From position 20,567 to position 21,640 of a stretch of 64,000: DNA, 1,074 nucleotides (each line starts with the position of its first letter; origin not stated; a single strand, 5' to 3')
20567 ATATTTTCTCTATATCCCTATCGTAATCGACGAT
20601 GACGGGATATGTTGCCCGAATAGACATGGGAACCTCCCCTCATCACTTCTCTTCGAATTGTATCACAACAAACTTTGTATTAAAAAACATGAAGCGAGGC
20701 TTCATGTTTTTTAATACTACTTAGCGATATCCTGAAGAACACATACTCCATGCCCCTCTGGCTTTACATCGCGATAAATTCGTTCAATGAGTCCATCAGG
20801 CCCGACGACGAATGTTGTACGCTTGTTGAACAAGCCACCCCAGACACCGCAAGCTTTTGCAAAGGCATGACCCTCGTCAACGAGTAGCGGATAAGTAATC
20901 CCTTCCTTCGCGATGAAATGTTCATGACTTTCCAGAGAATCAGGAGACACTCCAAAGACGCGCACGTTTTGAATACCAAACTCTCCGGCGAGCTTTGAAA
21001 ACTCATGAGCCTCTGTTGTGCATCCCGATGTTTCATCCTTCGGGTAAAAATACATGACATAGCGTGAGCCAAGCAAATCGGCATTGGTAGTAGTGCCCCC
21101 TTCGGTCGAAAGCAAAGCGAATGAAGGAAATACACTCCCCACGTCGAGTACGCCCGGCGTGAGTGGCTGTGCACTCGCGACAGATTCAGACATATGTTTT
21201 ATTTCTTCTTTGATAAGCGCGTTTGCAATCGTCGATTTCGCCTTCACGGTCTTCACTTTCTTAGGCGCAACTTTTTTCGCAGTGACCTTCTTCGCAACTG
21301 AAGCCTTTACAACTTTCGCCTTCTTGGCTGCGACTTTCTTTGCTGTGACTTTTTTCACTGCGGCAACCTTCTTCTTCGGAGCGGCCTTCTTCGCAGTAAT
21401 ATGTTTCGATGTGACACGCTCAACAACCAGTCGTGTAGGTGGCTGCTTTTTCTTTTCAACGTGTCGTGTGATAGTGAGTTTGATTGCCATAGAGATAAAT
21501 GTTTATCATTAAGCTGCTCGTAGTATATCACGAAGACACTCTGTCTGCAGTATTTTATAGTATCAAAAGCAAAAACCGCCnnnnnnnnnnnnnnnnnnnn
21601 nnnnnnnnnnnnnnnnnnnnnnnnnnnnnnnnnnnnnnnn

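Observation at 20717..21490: Histone-H1-like Lys/Ala-rich domain fused to a Bcp peroxiredoxin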

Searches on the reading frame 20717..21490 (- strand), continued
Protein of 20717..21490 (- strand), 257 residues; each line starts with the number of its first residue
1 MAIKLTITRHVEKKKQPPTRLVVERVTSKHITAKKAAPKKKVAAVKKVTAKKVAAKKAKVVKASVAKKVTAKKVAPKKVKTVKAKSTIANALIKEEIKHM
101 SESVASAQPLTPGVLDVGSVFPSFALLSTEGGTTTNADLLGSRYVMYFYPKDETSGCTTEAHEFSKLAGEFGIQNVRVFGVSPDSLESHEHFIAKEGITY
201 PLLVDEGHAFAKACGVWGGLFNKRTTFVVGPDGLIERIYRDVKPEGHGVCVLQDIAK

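Call 22: find_related_loci(query=A2, collection=genome_contigs, flank=3000)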
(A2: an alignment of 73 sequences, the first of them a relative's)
Query A2 (257 aa) in genome_contigs; peptide patterns used: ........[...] (x = any residue, [..] = any of these).
600 stretches matched a pattern (row limit reached: there are more); 599 encode a relative of the query (tblastn E <= 1e-3); the best 80 are kept; 80 distinct loci.
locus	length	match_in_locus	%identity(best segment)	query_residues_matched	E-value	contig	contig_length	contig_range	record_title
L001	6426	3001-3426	47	114-247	1e-37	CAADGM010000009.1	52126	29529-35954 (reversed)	uncultured planctomycete isolate PLA2.fa.gz genome assembly, contig: k127_221351, whole genome shotgun sequence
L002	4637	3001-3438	49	116-253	1e-36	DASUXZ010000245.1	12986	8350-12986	MAG TPA_asm: Gemmatimonadales bacterium isolate SMAG_U1882 k141_1364196, whole genome shotgun sequence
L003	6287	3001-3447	44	113-255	1e-34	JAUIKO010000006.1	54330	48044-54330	MAG: Fimbriimonadia bacterium isolate Co_bin.364 NODE_4381_length_54330_cov_2.832980, whole genome shotgun sequence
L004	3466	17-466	43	114-255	2e-32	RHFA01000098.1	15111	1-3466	MAG: Thaumarchaeota archaeon S13 scaffold_90, whole genome shotgun sequence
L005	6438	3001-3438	43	115-252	2e-32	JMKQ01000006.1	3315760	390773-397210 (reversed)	Methylocystis sp. LW5 K243DRAFT_scf7180000000031_quiver.6_C, whole genome shotgun sequence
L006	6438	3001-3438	43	118-255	3e-31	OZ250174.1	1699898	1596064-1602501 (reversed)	MAG: Nitrosopumilus sp. isolate fad8832d-3016-4a21-8e71-f8789de11b2a genome assembly, chromosome: 1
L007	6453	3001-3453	41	107-257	5e-31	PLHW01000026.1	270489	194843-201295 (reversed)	MAG: Acidobacteriaceae bacterium isolate bog_205 73.20110800_S1M.45_contig_1357, whole genome shotgun sequence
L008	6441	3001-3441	41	114-255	2e-30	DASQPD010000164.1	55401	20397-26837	MAG TPA_asm: Pyrinomonadaceae bacterium isolate SMAG_U10820 k141_3024742, whole genome shotgun sequence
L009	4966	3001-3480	42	104-257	1e-30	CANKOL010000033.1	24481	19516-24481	MAG: Sandaracinaceae bacterium isolate RH-9nov16-262 genome assembly, contig: RH-9nov16-C-C3678, whole genome shotgun se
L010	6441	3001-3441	41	114-255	6e-31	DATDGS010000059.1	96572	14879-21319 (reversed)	MAG TPA_asm: Terriglobales bacterium isolate SMAG_U258 k141_110326, whole genome shotgun sequence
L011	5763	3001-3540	40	65-255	7e-31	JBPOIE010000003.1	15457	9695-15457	MAG: Bdellovibrionota bacterium isolate MAG_722 c_000000444554, whole genome shotgun sequence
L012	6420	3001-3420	42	121-252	7e-31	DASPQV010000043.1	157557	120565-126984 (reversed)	MAG TPA_asm: Candidatus Binatia bacterium isolate SMAG_U12208 k141_763990, whole genome shotgun sequence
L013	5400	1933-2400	40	103-257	1e-30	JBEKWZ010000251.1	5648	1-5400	MAG: Candidatus Sulfotelmatobacter sp. isolate SPRUCE 63 SPRUCE_63_251, whole genome shotgun sequence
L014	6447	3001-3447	42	115-255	5e-30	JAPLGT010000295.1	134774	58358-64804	MAG: Chloroflexota bacterium isolate LacPavin_0818_WC45_MAG_50_14 LacPavin_0818_WC45_scaffold_414795, whole genome shotg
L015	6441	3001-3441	40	115-253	1e-29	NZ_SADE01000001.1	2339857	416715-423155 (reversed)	Hwanghaeella grinnelliae strain Gri0909 Gri0909_1, whole genome shotgun sequence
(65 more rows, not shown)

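Call 25: find_encoding_contigs(protein=P0006, flank=4000, max_places=2)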
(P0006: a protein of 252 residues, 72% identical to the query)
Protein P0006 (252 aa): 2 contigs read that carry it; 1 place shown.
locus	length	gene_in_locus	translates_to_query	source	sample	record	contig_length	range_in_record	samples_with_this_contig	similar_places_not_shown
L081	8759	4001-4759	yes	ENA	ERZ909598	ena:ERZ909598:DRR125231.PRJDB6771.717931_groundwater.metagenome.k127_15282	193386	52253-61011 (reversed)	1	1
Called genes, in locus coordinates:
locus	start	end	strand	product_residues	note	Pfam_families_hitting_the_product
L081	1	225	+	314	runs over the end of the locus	PF03690:MYG1_exonuc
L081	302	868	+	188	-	-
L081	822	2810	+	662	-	-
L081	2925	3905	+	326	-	PF01018:GTP1_OBG, PF03193:RsgA_GTPase (faint), PF01926:MMR_HSR1, PF02421:FeoB_N (weak)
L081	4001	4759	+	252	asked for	PF08534:Redoxin, PF00578:AhpC-TSA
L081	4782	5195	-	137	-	-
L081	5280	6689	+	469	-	PF02934:GatB_N, PF02637:GatB_Yqey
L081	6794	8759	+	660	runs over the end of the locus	-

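Call 26: find_encoding_contigs(protein=P0007, flank=4000, max_places=2)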
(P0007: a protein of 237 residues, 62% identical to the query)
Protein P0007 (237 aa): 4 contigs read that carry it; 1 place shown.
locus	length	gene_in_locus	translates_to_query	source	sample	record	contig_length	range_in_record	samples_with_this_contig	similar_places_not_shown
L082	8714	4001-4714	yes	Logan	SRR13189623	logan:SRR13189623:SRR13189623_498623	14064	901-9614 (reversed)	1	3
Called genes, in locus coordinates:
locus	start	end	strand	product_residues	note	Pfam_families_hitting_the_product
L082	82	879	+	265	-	PF00730:HhH-GPD, PF00633:HHH (weak)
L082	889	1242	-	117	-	PF04020:Phage_holin_4_2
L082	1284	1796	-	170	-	PF02525:Flavodoxin_2 (weak), PF03358:FMN_red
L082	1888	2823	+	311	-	PF03690:MYG1_exonuc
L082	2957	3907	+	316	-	PF01018:GTP1_OBG, PF03193:RsgA_GTPase (faint), PF02421:FeoB_N (weak), PF01926:MMR_HSR1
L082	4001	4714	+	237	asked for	PF00578:AhpC-TSA, PF08534:Redoxin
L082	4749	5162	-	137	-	-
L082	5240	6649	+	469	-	PF02934:GatB_N, PF02637:GatB_Yqey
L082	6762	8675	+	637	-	-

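Call 27: find_encoding_contigs(protein=P0003, flank=2000, max_places=1)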
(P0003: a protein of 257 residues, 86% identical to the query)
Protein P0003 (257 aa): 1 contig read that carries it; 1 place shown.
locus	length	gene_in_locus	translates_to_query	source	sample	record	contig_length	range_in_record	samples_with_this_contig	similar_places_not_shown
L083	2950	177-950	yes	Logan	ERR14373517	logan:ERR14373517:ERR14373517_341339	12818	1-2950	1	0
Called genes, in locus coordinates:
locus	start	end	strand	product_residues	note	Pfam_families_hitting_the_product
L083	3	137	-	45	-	?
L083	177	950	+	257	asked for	PF07382:HC2 (weak), PF00578:AhpC-TSA, PF08534:Redoxin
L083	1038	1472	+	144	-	-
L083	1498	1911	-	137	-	-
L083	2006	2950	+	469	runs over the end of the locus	PF02934:GatB_N, PF02637:GatB_Yqey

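Call 28: find_encoding_contigs(protein=P0005, flank=2000, max_places=1)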
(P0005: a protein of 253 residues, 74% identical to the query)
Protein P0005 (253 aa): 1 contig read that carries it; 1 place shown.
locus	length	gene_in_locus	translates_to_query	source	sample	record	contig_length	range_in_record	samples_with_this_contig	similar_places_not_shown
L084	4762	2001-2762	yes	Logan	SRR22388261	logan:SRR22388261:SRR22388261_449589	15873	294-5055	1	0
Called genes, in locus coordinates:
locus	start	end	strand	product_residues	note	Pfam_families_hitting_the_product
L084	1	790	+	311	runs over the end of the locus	PF03690:MYG1_exonuc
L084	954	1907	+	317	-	PF01018:GTP1_OBG, PF03193:RsgA_GTPase (faint), PF02421:FeoB_N, PF01926:MMR_HSR1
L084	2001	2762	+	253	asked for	PF00578:AhpC-TSA, PF08534:Redoxin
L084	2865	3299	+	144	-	-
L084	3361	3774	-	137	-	-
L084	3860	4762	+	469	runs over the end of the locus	PF02934:GatB_N, PF02637:GatB_Yqey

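Call 29: find_encoding_contigs(protein=P0002, flank=2000, max_places=1)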
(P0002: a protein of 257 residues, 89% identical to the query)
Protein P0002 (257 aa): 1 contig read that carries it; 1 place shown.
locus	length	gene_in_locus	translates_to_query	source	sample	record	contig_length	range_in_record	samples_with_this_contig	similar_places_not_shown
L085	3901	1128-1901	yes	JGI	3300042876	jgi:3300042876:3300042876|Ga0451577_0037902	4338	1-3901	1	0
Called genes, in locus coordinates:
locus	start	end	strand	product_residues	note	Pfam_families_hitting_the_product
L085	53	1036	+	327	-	PF01018:GTP1_OBG, PF03193:RsgA_GTPase (faint), PF01926:MMR_HSR1, PF02421:FeoB_N (weak)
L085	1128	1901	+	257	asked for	PF00578:AhpC-TSA, PF08534:Redoxin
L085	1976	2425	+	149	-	-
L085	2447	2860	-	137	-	-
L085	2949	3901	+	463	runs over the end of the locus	?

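Call 30: find_encoding_contigs(protein=P0004, flank=2000, max_places=1)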
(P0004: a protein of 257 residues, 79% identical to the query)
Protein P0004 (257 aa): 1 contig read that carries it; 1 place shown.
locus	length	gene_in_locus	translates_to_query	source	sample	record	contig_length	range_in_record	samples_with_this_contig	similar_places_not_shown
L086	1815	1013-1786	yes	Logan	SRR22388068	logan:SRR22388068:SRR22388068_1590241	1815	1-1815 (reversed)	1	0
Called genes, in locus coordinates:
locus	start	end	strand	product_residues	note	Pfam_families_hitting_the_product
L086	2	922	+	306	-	?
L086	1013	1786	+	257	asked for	PF07382:HC2 (weak), PF00578:AhpC-TSA, PF08534:Redoxin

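Call 32: predict_structure(alignment_id=A2)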
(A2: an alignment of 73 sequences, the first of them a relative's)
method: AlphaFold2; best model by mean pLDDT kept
length: 257 residues; sequences in the alignment: 73
mean_pLDDT: 78.0   pTM: 0.60
mean pLDDT of the five models: 78.0, 77.1, 75.6, 74.6, 74.6
residues with pLDDT >= 90: 135; 70-90: 7; 50-70: 100; < 50: 15
segments of 3 or more residues with pLDDT < 50: none
pLDDT, mean of each block of 10 residues (from residue 1): 59 54 53 55 54 55 56 59 56 59 54 83 97 96 97 95 98 98 97 98 96 85 90 97 95 96
secondary structure, 60 per line:
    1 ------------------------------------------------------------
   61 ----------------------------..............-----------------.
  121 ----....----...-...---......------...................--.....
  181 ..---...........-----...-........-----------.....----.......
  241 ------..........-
elements in order: H89-102 E125-128 E133-135 E143-148 H155-173 E176-182 H186-196 E202-204 H206-213 E225-229 E234-240 H247-256

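Call 53: predict_structure(alignment_id=A5)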
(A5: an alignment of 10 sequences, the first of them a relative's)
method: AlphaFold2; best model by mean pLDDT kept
length: 257 residues; sequences in the alignment: 10
mean_pLDDT: 68.9   pTM: 0.56
mean pLDDT of the five models: 68.9, 68.0, 67.8, 65.4, 65.3
residues with pLDDT >= 90: 115; 70-90: 28; 50-70: 12; < 50: 102
segments of 3 or more residues with pLDDT < 50: 1-3, 10-15, 20-112
pLDDT, mean of each block of 10 residues (from residue 1): 52 48 40 37 32 33 31 33 41 46 39 76 94 93 94 84 92 93 94 93 92 89 93 95 90 92
secondary structure, 60 per line:
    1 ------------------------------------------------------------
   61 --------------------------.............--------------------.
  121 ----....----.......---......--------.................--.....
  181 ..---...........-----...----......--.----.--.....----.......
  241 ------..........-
elements in order: H87-99 E125-128 E133-135 H136-139 E143-148 H157-173 E176-182 H186-196 E202-204 H209-214 E225-229 E234-240 H247-256

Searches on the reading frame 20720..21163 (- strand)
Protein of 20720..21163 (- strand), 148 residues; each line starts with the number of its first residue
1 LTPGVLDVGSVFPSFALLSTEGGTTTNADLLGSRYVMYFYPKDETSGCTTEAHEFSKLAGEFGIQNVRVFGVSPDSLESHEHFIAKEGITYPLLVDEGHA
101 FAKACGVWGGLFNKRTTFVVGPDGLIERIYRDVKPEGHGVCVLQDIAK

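Call 17: search_protein_representatives(protein=window:20720-21163:-)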
Query: 148 residues. Proteins with E-value up to 0.001 (for the whole library): 10206; up to 1e-10: 3086; up to 1e-30: 7. The best 150 are listed.
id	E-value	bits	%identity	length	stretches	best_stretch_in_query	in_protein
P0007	3.7e-76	270.4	80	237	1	4-148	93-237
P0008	3.0e-56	205.7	65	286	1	6-148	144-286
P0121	1.1e-49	184.4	57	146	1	7-147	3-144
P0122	3.5e-41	156.8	53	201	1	6-146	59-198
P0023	6.4e-41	156.0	55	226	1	5-146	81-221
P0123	1.7e-40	154.6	56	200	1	5-148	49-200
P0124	1.8e-40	154.5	54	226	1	6-147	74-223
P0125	4.0e-30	120.9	47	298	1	6-144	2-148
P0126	5.3e-30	120.5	52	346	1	6-146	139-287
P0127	1.3e-29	119.2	49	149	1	6-143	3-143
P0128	1.9e-29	118.7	48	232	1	6-143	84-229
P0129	2.0e-28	115.4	45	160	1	6-146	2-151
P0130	2.6e-28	115.0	38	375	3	6-107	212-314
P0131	3.3e-28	114.7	49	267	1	10-140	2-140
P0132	4.5e-28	114.3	51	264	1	6-146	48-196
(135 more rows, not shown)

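Call 33: search_solved_structures(query=window:20720-21163:-, show_alignments=3, max_evalue=1e-10)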
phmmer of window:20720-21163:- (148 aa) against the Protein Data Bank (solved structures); distinct sequences matched with E-value up to 1e-10: 14.
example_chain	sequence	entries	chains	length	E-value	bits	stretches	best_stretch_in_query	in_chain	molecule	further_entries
5iox_A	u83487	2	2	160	2.9e-24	88.9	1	17-144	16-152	Bacterioferritin comigratory protein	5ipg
3gkk_A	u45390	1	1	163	3e-24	88.8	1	17-144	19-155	Bacterioferritin comigratory protein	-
5iiz_A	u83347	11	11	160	3.4e-24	88.7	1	17-144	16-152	Bacterioferritin comigratory protein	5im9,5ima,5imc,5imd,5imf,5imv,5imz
5iph_A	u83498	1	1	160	4.7e-24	88.2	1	17-144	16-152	Bacterioferritin comigratory protein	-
3gkn_A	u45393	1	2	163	5.7e-23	84.7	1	17-144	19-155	Bacterioferritin comigratory protein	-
5io2_A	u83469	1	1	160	8.7e-23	84.1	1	17-144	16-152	Bacterioferritin comigratory protein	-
3gkm_A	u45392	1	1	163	1.1e-22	83.8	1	17-144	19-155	Bacterioferritin comigratory protein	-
5enu_A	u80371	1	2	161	9.1e-22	80.8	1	9-143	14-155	Alkyl hydroperoxide reductase/ Thiol specific antioxidant/ Mal allergen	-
3ixr_A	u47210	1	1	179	2.7e-20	76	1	25-144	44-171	Bacterioferritin comigratory protein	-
3drn_A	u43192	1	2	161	6.2e-15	58.6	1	7-138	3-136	Peroxiredoxin, bacterioferritin comigratory protein homolog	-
4eo3_A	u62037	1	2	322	3.6e-14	56.1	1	14-139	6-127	Bacterioferritin comigratory protein/NADH dehydrogenase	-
7bz6_A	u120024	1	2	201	2.7e-11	46.8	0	25-130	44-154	Alkyl hydroperoxide reductase C peptide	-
2bmx_A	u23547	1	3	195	6.8e-11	45.5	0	25-130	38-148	ALKYL HYDROPEROXIDASE C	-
5epf_A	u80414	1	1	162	8e-11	45.2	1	22-126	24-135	Peroxiredoxin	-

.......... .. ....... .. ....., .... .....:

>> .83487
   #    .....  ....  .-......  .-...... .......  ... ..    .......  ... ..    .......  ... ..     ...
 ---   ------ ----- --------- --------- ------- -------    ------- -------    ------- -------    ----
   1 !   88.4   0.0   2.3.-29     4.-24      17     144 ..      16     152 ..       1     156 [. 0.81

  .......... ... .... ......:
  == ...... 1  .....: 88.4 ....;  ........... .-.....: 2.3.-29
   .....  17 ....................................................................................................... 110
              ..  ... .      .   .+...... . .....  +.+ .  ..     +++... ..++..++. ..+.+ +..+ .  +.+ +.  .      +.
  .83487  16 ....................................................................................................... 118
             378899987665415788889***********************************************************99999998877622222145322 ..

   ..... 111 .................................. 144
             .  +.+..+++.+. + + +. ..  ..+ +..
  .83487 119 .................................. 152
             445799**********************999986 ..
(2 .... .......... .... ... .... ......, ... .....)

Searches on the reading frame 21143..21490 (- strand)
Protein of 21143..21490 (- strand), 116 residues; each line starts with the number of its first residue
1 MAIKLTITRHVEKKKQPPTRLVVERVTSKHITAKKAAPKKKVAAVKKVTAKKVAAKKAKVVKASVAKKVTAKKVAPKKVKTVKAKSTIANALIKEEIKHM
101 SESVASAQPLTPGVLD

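Call 51: find_homologous_proteins(query=window:21143-21490:-, max_evalue=0.1)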
Query window:21143-21490:-: 8000 candidates shared short words with the query, none scored E <= 0.1.
